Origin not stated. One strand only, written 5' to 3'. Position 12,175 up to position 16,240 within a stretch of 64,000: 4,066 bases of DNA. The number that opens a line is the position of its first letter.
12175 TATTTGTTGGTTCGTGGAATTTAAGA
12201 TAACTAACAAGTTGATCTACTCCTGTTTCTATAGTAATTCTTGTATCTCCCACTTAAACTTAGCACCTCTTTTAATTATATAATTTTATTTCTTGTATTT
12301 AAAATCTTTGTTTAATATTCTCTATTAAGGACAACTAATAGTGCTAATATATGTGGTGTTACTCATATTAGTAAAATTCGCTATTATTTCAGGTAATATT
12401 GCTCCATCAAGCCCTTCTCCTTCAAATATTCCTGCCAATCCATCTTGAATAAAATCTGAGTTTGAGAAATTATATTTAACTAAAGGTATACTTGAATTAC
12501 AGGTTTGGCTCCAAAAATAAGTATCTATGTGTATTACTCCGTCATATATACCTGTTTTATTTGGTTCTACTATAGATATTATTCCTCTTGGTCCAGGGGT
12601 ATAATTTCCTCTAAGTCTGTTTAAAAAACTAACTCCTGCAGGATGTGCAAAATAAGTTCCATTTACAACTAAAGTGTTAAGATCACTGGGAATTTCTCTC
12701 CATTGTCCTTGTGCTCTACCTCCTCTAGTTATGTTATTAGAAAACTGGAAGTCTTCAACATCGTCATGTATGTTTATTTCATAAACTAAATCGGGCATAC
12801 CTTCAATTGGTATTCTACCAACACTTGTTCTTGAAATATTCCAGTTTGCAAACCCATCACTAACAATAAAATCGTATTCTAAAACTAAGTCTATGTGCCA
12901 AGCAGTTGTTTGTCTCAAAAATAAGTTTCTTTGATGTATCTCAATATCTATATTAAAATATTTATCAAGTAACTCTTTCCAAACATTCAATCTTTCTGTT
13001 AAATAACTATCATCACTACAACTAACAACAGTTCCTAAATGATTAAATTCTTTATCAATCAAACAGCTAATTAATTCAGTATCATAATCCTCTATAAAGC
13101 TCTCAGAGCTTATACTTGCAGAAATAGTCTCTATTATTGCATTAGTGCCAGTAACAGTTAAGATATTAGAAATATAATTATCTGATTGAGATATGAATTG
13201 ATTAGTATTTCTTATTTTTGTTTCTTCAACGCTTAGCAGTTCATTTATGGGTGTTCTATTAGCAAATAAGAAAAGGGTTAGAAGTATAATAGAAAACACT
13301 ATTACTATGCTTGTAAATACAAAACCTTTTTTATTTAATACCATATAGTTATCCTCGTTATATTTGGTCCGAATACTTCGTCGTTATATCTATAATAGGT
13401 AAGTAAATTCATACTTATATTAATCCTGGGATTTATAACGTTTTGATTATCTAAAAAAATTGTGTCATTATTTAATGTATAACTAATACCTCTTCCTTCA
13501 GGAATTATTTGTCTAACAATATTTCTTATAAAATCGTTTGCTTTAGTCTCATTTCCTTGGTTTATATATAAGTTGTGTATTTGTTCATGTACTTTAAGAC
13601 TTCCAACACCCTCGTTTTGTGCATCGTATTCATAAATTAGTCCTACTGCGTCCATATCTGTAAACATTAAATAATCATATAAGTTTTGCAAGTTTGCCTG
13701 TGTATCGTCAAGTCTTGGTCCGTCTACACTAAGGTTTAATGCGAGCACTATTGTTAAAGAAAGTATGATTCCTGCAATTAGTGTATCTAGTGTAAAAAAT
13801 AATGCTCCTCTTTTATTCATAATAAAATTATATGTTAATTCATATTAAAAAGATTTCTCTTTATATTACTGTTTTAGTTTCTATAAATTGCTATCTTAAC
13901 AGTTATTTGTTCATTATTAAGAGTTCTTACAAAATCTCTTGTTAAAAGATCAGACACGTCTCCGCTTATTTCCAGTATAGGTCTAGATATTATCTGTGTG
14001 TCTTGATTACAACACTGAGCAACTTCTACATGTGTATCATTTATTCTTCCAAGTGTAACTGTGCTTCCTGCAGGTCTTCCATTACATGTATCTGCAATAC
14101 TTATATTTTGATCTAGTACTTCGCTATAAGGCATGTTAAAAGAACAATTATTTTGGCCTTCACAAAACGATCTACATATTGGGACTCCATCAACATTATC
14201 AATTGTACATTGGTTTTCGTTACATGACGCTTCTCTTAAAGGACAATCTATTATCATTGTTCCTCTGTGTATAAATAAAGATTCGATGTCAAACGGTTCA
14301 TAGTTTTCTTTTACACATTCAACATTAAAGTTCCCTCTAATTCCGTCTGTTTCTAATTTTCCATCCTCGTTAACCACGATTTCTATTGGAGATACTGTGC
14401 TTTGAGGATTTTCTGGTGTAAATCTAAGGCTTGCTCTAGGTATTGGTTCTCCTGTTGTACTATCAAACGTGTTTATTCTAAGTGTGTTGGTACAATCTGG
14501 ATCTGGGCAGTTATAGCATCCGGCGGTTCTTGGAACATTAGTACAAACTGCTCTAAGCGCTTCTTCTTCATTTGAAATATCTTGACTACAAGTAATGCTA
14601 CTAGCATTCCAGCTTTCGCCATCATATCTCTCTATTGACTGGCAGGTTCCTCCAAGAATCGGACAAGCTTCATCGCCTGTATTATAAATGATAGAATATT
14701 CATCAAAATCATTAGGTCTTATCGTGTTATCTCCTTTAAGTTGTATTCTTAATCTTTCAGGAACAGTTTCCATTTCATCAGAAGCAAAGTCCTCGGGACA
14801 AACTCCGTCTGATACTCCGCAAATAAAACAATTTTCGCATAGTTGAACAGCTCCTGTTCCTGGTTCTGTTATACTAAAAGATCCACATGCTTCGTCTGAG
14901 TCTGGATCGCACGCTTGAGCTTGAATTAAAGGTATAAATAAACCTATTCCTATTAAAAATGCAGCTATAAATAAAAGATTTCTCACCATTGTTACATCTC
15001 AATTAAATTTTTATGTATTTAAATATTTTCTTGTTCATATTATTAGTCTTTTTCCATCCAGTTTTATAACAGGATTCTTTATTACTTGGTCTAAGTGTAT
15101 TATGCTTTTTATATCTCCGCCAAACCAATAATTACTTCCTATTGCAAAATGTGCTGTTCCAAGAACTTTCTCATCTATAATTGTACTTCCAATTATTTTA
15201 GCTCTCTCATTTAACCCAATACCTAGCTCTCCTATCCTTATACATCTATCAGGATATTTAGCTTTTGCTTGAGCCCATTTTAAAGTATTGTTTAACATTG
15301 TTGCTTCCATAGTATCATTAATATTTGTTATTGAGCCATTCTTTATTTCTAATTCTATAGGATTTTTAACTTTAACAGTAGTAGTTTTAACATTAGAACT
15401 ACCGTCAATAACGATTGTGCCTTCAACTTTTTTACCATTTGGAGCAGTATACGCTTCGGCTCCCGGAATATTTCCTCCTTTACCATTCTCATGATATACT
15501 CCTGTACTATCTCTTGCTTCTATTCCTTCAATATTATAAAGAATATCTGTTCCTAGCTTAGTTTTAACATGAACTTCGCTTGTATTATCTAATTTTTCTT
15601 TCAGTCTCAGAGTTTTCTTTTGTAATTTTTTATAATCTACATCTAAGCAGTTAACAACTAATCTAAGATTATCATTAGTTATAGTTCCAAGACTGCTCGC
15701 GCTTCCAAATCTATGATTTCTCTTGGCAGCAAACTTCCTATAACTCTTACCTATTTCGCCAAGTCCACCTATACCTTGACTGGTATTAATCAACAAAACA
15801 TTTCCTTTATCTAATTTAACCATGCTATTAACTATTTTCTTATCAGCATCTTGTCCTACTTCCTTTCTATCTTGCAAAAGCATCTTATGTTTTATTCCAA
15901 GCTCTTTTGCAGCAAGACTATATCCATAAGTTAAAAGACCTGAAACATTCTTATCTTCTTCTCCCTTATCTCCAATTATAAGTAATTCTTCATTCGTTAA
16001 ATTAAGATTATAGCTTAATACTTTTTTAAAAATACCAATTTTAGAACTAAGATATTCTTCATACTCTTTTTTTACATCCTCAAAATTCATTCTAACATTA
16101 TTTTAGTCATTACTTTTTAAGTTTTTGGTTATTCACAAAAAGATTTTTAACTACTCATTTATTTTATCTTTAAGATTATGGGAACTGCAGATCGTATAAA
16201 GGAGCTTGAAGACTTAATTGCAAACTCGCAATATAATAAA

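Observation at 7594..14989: Tad-like type IV pilus locus with split platform, two pilin-like proteins and lineage-specific accessory genes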

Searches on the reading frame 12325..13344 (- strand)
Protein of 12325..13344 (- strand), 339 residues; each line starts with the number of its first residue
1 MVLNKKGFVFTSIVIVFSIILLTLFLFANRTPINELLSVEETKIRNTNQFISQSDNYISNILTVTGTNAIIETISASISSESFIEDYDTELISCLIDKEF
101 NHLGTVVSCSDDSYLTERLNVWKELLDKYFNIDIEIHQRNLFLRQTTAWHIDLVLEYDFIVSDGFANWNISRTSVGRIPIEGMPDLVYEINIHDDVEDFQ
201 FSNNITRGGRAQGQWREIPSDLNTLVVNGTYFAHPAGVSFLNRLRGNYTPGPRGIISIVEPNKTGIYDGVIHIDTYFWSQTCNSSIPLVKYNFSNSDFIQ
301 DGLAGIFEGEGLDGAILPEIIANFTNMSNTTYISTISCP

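Call 3: search_protein_families(library=pfam, proteins=[window:12325-13344:-], max_evalue=1)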
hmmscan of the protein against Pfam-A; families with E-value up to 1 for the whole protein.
window:12325-13344:- (339 aa): 1 family
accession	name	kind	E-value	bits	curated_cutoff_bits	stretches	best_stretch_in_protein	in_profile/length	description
PF22508.2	InlJ_IG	-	0.043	14.4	26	1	255-298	30-70/81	Internalin J, Immunoglobulin-like domain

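Call 4: search_protein_families(library=ncbifam, proteins=[window:12325-13344:-], max_evalue=1)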
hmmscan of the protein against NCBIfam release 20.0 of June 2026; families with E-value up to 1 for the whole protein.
window:12325-13344:- (339 aa): 0 families

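Call 89: search_solved_structures(query=A4, max_evalue=1)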
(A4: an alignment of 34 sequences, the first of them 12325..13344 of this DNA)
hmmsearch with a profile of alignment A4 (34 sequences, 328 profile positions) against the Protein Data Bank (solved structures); distinct sequences matched with E-value up to 1: 5.
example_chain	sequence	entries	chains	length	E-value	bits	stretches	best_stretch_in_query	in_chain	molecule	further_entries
4bx9_A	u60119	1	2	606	0.0017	20.9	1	46-123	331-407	VACUOLAR PROTEIN SORTING-ASSOCIATED PROTEIN 33A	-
4bx8_A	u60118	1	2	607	0.0017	20.9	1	46-123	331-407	VACUOLAR PROTEIN SORTING-ASSOCIATED PROTEIN 33A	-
2ijx_A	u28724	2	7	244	0.079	15.4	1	137-217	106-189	DNA polymerase sliding clamp A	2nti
2hii_C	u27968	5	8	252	0.083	15.3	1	137-217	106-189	PCNA3 (SSO0405) | DNA polymerase sliding clamp 3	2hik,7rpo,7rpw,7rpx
2ix2_C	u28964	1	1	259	0.089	15.2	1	137-217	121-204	DNA POLYMERASE SLIDING CLAMP A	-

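Call 102: search_protein_families(library=pfam, alignment_id=A4, max_evalue=0.1)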
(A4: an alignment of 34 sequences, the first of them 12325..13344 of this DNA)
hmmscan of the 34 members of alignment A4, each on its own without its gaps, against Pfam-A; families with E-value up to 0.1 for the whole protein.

A. member 1, window:12325-13344:- (339 aa): 1 family
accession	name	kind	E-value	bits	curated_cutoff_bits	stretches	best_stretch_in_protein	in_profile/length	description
PF22508.2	InlJ_IG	-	0.043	14.4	26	0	255-298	30-70/81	Internalin J, Immunoglobulin-like domain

B. families by the number of members that match (of 34 scanned): 14 families
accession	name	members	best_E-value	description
PF09612.15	HtrL_YibB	1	0.0044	Bacterial protein of unknown function (HtrL_YibB)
PF06207.16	DUF1002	1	0.0048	Protein of unknown function (DUF1002)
PF11946.13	DUF3463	1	0.013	Domain of unknown function (DUF3463)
PF11380.13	Stealth_CR2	1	0.024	Stealth protein CR2, conserved region 2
PF23151.1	NuiA_2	1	0.035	NuiA-like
PF22508.2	InlJ_IG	1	0.043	Internalin J, Immunoglobulin-like domain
PF12698.13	ABC2_membrane_3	1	0.045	ABC-2 family transporter protein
PF04855.17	SNF5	1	0.057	SNF5 / SMARCB1 / INI1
PF11346.13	DUF3149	1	0.061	Protein of unknown function (DUF3149)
PF02800.25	Gp_dh_C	1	0.064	Glyceraldehyde 3-phosphate dehydrogenase, C-terminal domain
PF06317.16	Arena_RNA_pol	1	0.068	Arenavirus RNA polymerase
PF09164.15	VitD-bind_III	1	0.086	Vitamin D binding protein, domain III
PF07195.17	FliD_C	1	0.091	Flagellar hook-associated protein 2 C-terminus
PF09305.16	TACI-CRD2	1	0.091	TACI, cysteine-rich domain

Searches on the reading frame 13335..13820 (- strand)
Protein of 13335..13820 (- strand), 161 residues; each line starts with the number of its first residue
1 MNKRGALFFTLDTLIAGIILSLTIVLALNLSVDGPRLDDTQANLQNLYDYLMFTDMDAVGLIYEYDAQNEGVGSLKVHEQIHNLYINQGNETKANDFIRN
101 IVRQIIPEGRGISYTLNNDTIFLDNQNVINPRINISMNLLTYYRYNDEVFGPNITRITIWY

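Call 3: search_protein_families(library=pfam, proteins=[window:13335-13820:-], max_evalue=1)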
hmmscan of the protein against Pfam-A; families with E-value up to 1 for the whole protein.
window:13335-13820:- (161 aa): 0 families

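Call 4: search_protein_families(library=ncbifam, proteins=[window:13335-13820:-], max_evalue=1)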
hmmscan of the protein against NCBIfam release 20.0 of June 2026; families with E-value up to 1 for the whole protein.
window:13335-13820:- (161 aa): 0 families

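Call 38: search_solved_structures(query=A3, max_evalue=10)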
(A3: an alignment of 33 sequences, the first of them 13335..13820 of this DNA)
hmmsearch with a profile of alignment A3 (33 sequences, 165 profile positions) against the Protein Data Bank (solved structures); distinct sequences matched with E-value up to 10: 2.
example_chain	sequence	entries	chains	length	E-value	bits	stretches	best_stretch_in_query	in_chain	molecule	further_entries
7tgh_3B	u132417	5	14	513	0.089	16.4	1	41-94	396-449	Peptidase M16 inactive domain protein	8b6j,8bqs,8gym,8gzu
6z1p_BV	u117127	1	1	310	8.1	10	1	38-111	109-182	mS90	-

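Call 46: predict_structure(alignment_id=A3)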
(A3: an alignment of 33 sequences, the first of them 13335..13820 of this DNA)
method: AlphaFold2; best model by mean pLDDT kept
length: 161 residues; sequences in the alignment: 33
mean_pLDDT: 89.2   pTM: 0.74
mean pLDDT of the five models: 89.2, 88.8, 88.6, 87.0, 87.0
residues with pLDDT >= 90: 108; 70-90: 36; 50-70: 17; < 50: 0
segments of 3 or more residues with pLDDT < 50: none
pLDDT, mean of each block of 10 residues (from residue 1): 84 98 91 80 97 91 65 86 89 93 92 96 82 95 92 96 89
secondary structure, 60 per line:
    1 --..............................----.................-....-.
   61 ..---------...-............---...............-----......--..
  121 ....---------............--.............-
elements in order: H3-32 H37-53 H77-87 H91-105 E111-116 E119-124 E134-145 E148-160

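Call 50: fold_search(model_id=the predicted structure, library=pdb)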
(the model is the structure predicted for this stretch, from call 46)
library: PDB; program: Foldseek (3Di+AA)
matches with E <= 10: 255; with E <= 0.001: 0
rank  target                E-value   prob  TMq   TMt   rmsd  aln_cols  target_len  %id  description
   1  6czm_C                6.0e-01  0.07  0.17  0.10  19.7        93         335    4  Crystal structure of Medicago truncatula ATP-phosphoribosyltransferase in tense form (released 2018-08-15)
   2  6czm_D                7.7e-01  0.09  0.17  0.09  19.2        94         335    4  Crystal structure of Medicago truncatula ATP-phosphoribosyltransferase in tense form (released 2018-08-15)
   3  6f9g_C                9.9e-01  0.23  0.28  0.19   5.2        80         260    5  Ligand binding domain of P. putida KT2440 polyamine chemorecpetors McpU in complex putrescine. (released 2018-03-28)
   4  3lqz_B                1.1e+00  0.05  0.10  0.08  13.2        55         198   11  Crystal Structure of HLA-DP2 (released 2010-04-14)
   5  8uf0_A                1.1e+00  0.10  0.15  0.22   3.1        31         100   29  T33-ml23 - Designed Tetrahedral Protein Cage Using Machine Learning Algorithms (released 2023-11-15)
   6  1p1l                  1.1e+00  0.08  0.17  0.24   7.6        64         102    2  Structure of the Periplasmic divalent cation tolerance protein CutA from Archaeoglobus fulgidus (released 2003-04-29)
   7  9e3n_A                1.1e+00  0.06  0.13  0.05   6.0        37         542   16  Cryo-EM structure of the human P2X7 receptor in the ATP-bound open state (released 2025-09-24)
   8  8ui2_B                1.2e+00  0.10  0.14  0.21   3.1        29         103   17  T33-ml28 - Designed Tetrahedral Protein Cage Using Machine Learning Algorithms (released 2024-03-06)
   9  6gdu_B                1.2e+00  0.09  0.13  0.19   2.9        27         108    7  Structure of CutA from Synechococcus elongatus PCC7942 (released 2019-05-08)
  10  6czm_F                1.2e+00  0.07  0.17  0.10  19.0        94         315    4  Crystal structure of Medicago truncatula ATP-phosphoribosyltransferase in tense form (released 2018-08-15)
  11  6czm_E                1.2e+00  0.07  0.17  0.09  19.9        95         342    4  Crystal structure of Medicago truncatula ATP-phosphoribosyltransferase in tense form (released 2018-08-15)
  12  6v0y_E                1.2e+00  0.02  0.08  0.06  12.9        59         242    8  immune receptor complex (released 2020-11-25)
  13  6gdw_A                1.3e+00  0.08  0.17  0.22   7.8        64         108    5  Structure of CutA from Synechococcus elongatus PCC7942 complexed with 2 molecules of Bis-Tris (released 2019-05-08)
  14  1o5j                  1.3e+00  0.08  0.16  0.22   7.2        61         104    8  Crystal structure of Periplasmic divalent cation tolerance protein (TM1056) from Thermotoga maritima at 1.95 A resolutio (released 2003-09-30)
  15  6czm_A                1.3e+00  0.07  0.17  0.09  18.9        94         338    4  Crystal structure of Medicago truncatula ATP-phosphoribosyltransferase in tense form (released 2018-08-15)
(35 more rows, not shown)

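Call 101: search_protein_families(library=pfam, alignment_id=A3, max_evalue=0.1)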
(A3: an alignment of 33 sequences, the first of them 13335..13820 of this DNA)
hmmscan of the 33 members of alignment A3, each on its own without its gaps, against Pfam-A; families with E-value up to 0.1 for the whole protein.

A. member 1, window:13335-13820:- (161 aa): 0 families

B. families by the number of members that match (of 33 scanned): 11 families
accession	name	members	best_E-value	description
PF23959.1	DUF7288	2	0.041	Family of unknown function (DUF7288)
PF14221.11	DUF4330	2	0.053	Domain of unknown function (DUF4330)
PF19184.5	DUF5866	1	0.0048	Family of unknown function (DUF5866)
PF07311.17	Dodecin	1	0.013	Dodecin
PF12888.12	Lipid_bd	1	0.026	Lipid-binding putative hydrolase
PF20048.4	DUF6450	1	0.032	Domain of unknown function (DUF6450)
PF03688.20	Nepo_coat_C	1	0.051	Nepovirus coat protein, C-terminal domain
PF18870.6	HEPN_RES_NTD1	1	0.061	HEPN/RES N-terminal domain 1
PF21085.3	CusS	1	0.072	CusS sensor domain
PF09824.15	ArsR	1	0.091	ArsR transcriptional regulator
PF19025.5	DUF5751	1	0.095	Family of unknown function (DUF5751)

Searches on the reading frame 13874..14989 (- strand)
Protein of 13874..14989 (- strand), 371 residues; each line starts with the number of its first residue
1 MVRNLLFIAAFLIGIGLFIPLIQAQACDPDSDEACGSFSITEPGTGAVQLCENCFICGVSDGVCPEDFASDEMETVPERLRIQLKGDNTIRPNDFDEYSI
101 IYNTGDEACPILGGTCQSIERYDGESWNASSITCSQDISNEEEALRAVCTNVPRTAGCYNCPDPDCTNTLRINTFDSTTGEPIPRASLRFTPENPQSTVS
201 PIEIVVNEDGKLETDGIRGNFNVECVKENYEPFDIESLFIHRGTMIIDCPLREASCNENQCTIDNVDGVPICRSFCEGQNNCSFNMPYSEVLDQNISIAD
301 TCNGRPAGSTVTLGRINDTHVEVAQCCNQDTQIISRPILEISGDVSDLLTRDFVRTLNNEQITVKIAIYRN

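Call 3: search_protein_families(library=pfam, proteins=[window:13874-14989:-], max_evalue=1)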
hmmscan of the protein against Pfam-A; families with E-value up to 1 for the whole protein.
window:13874-14989:- (371 aa): 0 families

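Call 4: search_protein_families(library=ncbifam, proteins=[window:13874-14989:-], max_evalue=1)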
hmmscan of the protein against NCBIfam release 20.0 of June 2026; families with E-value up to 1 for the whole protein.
window:13874-14989:- (371 aa): 0 families

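Call 90: search_solved_structures(query=A5, max_evalue=1)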
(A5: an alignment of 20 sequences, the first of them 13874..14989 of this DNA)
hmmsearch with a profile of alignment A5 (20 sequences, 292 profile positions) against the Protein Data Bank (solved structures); distinct sequences matched with E-value up to 1: 16.
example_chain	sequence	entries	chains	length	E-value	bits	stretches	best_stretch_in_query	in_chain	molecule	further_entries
1h8l_A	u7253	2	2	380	8.1e-05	25.3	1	94-177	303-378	CARBOXYPEPTIDASE GP180 RESIDUES 503-882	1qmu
9e7m_Ta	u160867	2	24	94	0.00022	23.9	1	95-163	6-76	Tail fiber protein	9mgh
5aq0_A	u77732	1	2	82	0.0013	21.4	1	94-177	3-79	CARBOXYPEPTIDASE D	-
9gbc_A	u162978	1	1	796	0.0017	21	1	107-176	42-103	TonB-linked outer membrane receptor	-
6ytc_A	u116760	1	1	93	0.0068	19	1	94-172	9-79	TonB-dependent receptor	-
2nsm_A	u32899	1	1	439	0.0078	18.8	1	94-178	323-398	Carboxypeptidase N catalytic chain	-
4wi0_B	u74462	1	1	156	0.017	17.7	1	108-169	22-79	Cellulosomal scaffoldin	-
4u3s_B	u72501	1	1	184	0.022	17.3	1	108-169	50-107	Cellulosomal scaffoldin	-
1uwy_A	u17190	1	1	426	0.026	17.1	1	94-168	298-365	CARBOXYPEPTIDASE M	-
9j6z_A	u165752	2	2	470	0.038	16.6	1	94-177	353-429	Carboxypeptidase D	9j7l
8qox_B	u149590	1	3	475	0.046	16.3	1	92-177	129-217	Conserved membrane protein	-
5t3r_D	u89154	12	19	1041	0.083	15.4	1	93-170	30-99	SusC homolog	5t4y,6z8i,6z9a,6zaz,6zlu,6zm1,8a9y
3e8v_A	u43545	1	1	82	0.1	15.1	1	98-154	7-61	Possible transglutaminase-family protein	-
6sli_B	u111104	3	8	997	0.31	13.5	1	93-159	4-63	RagA protein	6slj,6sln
3jbn_U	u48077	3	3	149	0.56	12.7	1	101-186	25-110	40S ribosomal protein uS15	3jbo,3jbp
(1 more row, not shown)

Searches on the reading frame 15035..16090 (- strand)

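Call 42: search_protein_families(library=pfam, proteins=[window:15035-16090:-], max_evalue=0.01)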
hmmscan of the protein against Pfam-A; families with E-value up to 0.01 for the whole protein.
window:15035-16090:- (351 aa): 1 family
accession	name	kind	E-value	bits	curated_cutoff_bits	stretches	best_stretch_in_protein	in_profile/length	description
PF02073.20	Peptidase_M29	-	3.1e-12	46.4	27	1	154-323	186-352/406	Thermophilic metalloprotease (M29)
